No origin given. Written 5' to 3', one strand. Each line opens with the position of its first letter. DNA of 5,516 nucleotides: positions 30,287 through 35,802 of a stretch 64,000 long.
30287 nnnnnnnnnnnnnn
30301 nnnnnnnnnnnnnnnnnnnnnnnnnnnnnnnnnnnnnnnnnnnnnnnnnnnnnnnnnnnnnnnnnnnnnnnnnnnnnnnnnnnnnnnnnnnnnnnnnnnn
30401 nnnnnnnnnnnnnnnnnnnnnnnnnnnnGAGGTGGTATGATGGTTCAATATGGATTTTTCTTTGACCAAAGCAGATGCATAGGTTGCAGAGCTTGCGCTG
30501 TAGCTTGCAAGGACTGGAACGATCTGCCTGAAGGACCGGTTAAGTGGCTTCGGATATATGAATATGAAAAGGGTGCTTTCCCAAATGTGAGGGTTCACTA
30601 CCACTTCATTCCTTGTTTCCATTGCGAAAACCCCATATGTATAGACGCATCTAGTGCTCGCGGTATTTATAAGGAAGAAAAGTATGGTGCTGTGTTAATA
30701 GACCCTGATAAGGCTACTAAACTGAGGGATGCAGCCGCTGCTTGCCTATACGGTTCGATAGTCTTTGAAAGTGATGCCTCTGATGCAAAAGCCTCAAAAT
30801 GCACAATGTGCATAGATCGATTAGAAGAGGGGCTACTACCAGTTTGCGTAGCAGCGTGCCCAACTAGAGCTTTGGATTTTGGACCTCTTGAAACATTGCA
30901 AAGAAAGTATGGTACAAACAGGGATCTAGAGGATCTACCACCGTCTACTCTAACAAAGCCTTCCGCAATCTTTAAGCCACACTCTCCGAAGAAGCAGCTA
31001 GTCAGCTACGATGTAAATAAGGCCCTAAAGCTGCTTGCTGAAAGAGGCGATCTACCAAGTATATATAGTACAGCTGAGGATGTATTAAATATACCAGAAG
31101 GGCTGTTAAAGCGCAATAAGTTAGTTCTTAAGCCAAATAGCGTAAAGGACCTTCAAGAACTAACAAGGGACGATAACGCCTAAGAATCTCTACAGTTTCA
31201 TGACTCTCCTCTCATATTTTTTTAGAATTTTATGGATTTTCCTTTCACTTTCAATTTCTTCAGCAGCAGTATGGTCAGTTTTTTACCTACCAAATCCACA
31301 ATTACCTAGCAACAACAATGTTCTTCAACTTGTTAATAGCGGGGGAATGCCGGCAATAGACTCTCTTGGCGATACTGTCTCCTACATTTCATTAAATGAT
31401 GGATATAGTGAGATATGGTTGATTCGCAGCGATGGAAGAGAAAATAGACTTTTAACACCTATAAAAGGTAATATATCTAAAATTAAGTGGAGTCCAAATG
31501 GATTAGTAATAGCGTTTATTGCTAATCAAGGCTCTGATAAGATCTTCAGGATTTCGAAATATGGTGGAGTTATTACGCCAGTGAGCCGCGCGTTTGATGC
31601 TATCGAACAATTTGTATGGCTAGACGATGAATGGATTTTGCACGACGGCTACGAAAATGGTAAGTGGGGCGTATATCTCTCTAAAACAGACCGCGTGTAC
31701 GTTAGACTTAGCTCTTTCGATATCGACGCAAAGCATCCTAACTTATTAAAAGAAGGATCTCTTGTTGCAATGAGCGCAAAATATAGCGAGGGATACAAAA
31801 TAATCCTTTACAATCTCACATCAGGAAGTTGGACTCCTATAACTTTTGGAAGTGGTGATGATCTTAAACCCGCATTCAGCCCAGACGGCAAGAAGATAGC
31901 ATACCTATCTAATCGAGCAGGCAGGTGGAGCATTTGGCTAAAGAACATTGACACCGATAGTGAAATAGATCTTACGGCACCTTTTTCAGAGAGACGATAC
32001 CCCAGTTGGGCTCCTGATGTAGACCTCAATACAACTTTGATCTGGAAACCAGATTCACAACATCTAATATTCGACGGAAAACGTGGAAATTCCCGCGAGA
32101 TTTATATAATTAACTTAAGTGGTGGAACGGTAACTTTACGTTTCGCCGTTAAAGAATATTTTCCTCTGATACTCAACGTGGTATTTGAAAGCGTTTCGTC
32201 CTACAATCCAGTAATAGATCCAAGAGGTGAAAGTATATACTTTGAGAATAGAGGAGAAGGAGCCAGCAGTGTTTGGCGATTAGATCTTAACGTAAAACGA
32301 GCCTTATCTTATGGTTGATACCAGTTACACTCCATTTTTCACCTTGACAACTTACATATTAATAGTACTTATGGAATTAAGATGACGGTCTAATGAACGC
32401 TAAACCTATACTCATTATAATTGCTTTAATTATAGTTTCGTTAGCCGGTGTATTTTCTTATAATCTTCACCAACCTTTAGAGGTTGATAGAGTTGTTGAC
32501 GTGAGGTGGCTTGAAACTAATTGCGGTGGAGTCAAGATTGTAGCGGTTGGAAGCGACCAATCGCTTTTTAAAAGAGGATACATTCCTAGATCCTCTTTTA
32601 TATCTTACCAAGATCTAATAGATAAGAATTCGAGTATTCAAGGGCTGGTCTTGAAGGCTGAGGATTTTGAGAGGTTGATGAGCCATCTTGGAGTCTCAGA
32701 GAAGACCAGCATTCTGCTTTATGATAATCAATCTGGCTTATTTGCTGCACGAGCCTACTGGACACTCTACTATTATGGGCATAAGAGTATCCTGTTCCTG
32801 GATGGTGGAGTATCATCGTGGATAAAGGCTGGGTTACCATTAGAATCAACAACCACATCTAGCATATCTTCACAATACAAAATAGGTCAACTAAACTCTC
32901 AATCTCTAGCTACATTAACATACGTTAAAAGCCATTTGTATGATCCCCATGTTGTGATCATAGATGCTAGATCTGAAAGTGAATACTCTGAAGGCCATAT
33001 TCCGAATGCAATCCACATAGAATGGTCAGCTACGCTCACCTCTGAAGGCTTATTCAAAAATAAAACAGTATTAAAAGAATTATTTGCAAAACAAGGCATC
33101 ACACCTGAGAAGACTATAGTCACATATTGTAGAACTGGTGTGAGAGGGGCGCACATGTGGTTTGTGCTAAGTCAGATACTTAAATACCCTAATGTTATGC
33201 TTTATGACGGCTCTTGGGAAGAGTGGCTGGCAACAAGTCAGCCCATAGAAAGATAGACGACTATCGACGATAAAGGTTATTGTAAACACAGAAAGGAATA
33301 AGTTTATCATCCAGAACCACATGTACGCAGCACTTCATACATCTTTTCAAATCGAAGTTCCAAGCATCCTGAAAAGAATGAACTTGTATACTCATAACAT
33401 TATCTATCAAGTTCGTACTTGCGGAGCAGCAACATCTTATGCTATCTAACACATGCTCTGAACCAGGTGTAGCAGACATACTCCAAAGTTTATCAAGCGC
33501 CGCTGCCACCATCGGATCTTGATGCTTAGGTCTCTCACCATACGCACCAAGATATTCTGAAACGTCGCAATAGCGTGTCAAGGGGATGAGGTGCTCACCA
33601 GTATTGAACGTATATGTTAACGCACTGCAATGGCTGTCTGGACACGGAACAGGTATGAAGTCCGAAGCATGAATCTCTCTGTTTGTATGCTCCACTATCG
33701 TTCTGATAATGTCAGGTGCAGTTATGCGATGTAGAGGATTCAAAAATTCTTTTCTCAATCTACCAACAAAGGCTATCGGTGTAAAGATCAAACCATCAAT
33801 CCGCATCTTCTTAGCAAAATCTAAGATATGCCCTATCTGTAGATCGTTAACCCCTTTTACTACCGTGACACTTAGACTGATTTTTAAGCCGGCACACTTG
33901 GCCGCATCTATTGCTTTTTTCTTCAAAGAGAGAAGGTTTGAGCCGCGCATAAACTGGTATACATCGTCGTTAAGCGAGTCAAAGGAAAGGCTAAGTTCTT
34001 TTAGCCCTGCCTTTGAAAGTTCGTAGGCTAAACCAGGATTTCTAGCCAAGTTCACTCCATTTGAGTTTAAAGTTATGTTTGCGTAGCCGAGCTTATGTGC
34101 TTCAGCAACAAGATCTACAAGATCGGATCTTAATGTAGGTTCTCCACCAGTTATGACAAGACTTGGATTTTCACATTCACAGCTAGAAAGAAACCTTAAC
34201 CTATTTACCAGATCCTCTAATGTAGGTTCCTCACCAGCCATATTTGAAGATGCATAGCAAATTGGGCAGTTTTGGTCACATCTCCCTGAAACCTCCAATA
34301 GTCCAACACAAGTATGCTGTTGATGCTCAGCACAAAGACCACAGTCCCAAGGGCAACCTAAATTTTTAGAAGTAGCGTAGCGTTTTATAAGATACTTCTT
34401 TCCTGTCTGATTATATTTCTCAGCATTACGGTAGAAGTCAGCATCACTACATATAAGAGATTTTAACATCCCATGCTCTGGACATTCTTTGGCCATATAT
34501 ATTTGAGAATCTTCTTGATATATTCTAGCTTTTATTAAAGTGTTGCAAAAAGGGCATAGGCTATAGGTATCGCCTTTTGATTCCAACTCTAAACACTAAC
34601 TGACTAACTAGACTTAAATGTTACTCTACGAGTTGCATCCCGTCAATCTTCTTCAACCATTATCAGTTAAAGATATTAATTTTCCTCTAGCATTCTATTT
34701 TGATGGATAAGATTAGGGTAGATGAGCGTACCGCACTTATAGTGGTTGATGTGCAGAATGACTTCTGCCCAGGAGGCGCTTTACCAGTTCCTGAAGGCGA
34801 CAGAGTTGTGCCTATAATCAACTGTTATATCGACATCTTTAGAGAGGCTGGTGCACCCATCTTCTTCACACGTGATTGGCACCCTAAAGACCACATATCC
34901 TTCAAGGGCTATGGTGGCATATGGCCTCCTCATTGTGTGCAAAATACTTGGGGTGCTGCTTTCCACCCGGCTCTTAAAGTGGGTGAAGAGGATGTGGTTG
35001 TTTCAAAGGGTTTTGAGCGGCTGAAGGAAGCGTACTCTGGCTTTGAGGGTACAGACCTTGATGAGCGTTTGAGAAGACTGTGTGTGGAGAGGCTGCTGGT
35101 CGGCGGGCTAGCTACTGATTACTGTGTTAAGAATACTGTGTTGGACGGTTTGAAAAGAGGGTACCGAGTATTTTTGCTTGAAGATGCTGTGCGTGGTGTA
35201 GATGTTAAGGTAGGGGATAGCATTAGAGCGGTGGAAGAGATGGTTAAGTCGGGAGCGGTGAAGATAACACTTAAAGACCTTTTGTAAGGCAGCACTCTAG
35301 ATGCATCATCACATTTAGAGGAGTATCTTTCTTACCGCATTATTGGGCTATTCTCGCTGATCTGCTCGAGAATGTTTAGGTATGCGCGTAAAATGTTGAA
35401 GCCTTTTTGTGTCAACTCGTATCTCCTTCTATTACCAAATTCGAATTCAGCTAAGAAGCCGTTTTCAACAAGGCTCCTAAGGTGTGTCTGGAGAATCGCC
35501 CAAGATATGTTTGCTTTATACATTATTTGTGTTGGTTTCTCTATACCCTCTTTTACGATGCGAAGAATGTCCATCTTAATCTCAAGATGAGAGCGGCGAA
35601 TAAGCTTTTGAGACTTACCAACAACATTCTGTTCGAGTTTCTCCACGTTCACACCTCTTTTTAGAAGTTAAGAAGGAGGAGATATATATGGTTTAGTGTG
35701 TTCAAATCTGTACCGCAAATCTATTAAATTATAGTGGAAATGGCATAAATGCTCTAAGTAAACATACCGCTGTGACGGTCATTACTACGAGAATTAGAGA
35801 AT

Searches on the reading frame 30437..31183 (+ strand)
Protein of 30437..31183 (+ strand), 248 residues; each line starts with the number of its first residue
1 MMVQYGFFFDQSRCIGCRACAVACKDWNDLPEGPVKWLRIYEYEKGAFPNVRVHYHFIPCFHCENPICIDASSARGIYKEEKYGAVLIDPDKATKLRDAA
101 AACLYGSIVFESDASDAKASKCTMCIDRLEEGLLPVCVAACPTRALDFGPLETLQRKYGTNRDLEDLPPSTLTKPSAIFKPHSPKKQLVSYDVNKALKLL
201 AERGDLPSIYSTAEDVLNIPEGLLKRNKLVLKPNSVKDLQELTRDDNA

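Call 10: search_protein_families(library=pfam, proteins=[window:30437-31183:+], max_evalue=0.01)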
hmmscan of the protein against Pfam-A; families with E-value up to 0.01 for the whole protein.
window:30437-31183:+ (248 aa): 7 families
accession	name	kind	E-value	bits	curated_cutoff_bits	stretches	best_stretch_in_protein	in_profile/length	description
PF13247.11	Fer4_11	-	9.2e-23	80.8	26.2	1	55-149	5-98/100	4Fe-4S dicluster domain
PF12838.12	Fer4_7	-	5.4e-10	40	27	1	13-70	1-46/52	4Fe-4S dicluster domain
PF12797.12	Fer4_2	-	7.3e-06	26.1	24.5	1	6-25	2-21/22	4Fe-4S binding domain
PF13187.11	Fer4_9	-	2.8e-05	24.5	27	1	13-70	1-45/52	4Fe-4S dicluster domain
PF00037.32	Fer4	-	3.1e-05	24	21.1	1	9-24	3-18/24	4Fe-4S binding domain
PF12837.12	Fer4_6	-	0.00011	22.4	25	1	9-25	4-20/24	4Fe-4S binding domain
PF13237.11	Fer4_10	-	0.0066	16.8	25.5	0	9-142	4-53/53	4Fe-4S dicluster domain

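Call 19: search_protein_families(library=ncbifam, proteins=[window:30437-31180:+], max_evalue=0.00001)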
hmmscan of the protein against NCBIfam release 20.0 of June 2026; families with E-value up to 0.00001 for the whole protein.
window:30437-31180:+ (248 aa): 18 families
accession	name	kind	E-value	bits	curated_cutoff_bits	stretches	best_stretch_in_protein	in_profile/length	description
TIGR02951.1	DMSO_dmsB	equivalog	2e-42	145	214.1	1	4-159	1-161/161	DMSO/selenate family reductase complex B subunit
TIGR03149.1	cyt_nit_nrfC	equivalog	5.3e-29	101.2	377.6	1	3-153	37-186/225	cytochrome c nitrite reductase Fe-S protein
NF041715.1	arsenate_red_ArrB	equivalog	1.8e-25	89.8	450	2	4-114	2-110/233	arsenate respiratory reductase iron-sulfur subunit ArrB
NF045715.1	sulf_resp_HmcB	equivalog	3.9e-23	82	420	1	5-154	37-201/307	sulfate respiration complex iron-sulfur protein HmcB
TIGR03478.1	DMSO_red_II_bet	subfamily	4e-23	81.8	480.7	1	44-151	115-220/321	DMSO reductase family type II enzyme, iron-sulfur subunit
NF008134.0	PRK10882.1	equivalog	2e-22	79.7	263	1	58-180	111-235/329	hydrogenase 2 operon protein HybA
NF011569.0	PRK14993.1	equivalog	1.3e-21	77.2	416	1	4-148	43-185/244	tetrathionate reductase subunit TtrB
TIGR01582.1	FDH-beta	equivalog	2.5e-21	76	334.7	2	59-157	92-188/283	formate dehydrogenase subunit beta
NF042979.1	EthbenzDh_ebdB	equivalog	6.3e-19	68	740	1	45-153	138-244/354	ethylbenzene dehydrogenase subunit beta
TIGR01660.1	narH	equivalog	2.4e-18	65.8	524.05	1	45-145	168-266/492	nitrate reductase subunit beta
NF045797.1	DsrO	equivalog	1.6e-16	60.4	200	1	4-153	43-204/235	sulfate reduction electron transfer complex DsrMKJOP subunit DsrO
NF038355.1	FDH3_beta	equivalog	1.2e-15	58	240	1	6-126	4-122/180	formate dehydrogenase FDH3 subunit beta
NF045766.1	PhenlGlyoxDHPadI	equivalog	2.4e-13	49.6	700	1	7-164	7-151/443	NADH-dependent phenylglyoxylate dehydrogenase subunit beta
NF041782.1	mnquin_red_QrcC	equivalog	5.4e-13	49.2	400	1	5-110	1-118/239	menaquinone reductase iron-sulfur cluster-binding subunit QrcC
NF009408.0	PRK12769.1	equivalog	5.3e-12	44.6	1003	1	10-157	8-153/659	formate-dependent uric acid utilization protein AegA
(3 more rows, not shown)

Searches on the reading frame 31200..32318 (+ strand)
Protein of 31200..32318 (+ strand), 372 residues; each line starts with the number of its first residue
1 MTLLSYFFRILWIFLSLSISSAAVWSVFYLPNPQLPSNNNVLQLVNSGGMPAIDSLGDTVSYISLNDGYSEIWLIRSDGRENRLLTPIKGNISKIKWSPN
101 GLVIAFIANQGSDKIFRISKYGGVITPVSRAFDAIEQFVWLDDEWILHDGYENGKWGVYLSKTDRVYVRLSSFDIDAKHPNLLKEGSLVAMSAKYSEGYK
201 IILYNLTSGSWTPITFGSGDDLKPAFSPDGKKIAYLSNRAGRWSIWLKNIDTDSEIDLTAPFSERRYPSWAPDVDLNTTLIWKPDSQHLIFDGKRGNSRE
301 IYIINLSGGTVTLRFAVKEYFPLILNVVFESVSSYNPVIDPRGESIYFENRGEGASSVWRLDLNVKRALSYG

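Call 10: search_protein_families(library=pfam, proteins=[window:31200-32318:+], max_evalue=0.01)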
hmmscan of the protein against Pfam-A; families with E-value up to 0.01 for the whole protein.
window:31200-32318:+ (372 aa): 4 families
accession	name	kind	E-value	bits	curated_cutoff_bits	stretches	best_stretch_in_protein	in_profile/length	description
PF07676.18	PD40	-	5.4e-13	49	20.9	1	212-246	2-37/38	WD40-like Beta Propeller Repeat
PF00930.27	DPPIV_N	-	8.8e-07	28.4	22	1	195-291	19-117/354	Dipeptidyl peptidase IV (DPP IV) N-terminal region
PF12894.13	ANAPC4_WD40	-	0.0018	18.9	22.9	0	70-120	17-69/91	Anaphase-promoting complex subunit 4 WD40 domain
PF25174.1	Beta-prop_THOC3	-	0.0019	17.7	305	0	66-115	67-114/272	THOC3 beta-propeller domain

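Call 19: search_protein_families(library=ncbifam, proteins=[window:31200-32315:+], max_evalue=0.00001)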
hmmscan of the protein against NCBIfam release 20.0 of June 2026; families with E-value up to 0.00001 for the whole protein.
window:31200-32315:+ (372 aa): 4 families
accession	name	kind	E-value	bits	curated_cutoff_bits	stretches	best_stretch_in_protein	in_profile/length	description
TIGR02800.1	propeller_TolB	equivalog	2.7e-25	89.2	343.15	1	169-275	229-335/418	Tol-Pal system beta propeller repeat protein TolB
NF002183.0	PRK01029.1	equivalog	3.3e-16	59.3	405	1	222-307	330-403/429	Tol-Pal system protein TolB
NF053518.1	DipepPtdsDpp5Prph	equivalog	8.1e-15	54.4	900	2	199-311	227-334/655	dipeptidyl-peptidase Dpp5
NF033523.0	lasso_peptidase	equivalog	2.3e-14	53.1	400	0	198-263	68-132/638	Atxe2 family lasso peptide isopeptidase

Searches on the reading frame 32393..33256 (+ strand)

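Call 10: search_protein_families(library=pfam, proteins=[window:32393-33256:+], max_evalue=0.01)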
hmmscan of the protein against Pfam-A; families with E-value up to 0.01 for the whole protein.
window:32393-33256:+ (287 aa): 1 family
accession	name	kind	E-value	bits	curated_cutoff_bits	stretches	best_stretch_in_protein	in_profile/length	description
PF00581.25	Rhodanese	-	1.8e-33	115.5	22.2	2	175-280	2-101/102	Rhodanese-like domain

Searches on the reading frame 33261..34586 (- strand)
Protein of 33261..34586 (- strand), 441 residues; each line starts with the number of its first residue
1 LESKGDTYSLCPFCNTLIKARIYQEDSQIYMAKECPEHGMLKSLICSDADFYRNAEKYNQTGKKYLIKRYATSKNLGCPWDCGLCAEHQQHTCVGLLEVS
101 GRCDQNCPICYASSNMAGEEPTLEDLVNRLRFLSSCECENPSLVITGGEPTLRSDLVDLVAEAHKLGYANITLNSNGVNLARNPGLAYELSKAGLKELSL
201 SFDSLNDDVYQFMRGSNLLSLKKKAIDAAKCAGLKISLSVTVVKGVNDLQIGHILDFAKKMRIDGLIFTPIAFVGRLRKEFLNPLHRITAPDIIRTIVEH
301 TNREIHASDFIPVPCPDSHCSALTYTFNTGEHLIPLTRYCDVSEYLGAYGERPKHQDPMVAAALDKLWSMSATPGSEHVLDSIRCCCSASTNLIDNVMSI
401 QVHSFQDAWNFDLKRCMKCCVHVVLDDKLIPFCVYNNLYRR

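Call 36: search_protein_families(library=pfam, proteins=[window:33261-34586:-], max_evalue=0.001)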
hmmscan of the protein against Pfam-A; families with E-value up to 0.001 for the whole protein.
window:33261-34586:- (441 aa): 2 families
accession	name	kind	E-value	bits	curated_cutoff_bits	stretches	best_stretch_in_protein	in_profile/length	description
PF04055.27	Radical_SAM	-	1.1e-22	81.4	29.5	1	98-258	2-166/166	Radical SAM superfamily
PF23545.1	Zn_ribbon_HMPTM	-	2.8e-15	56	27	1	6-47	4-45/45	HMPTM N-terminal zinc ribbon domain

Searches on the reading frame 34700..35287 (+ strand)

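Call 36: search_protein_families(library=pfam, proteins=[window:34700-35287:+], max_evalue=0.001)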
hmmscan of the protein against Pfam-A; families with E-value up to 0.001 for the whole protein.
window:34700-35287:+ (195 aa): 1 family
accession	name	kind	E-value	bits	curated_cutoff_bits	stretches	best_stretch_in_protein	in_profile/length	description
PF00857.26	Isochorismatase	-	8.2e-40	137.2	27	1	11-190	1-172/175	Isochorismatase domain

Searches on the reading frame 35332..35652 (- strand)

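Call 59: search_protein_families(library=pfam, proteins=[window:35332-35652:-], max_evalue=0.001)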
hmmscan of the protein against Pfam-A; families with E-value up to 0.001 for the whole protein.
window:35332-35652:- (106 aa): 4 families
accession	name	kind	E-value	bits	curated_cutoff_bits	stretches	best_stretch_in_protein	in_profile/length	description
PF14947.12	HTH_45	-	5.1e-20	71.7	25.5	1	19-95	1-73/77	Winged helix-turn-helix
PF01022.26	HTH_5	-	7.2e-05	23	22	1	26-67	4-45/47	Bacterial regulatory protein, arsR family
PF14277.12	DUF4364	-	0.00037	20.8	26.9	1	44-93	26-75/162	Domain of unknown function (DUF4364)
PF25213.1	HVO_A0261_N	-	0.00054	20.2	35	1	25-99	12-82/86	HVO_A0261 N-terminal domain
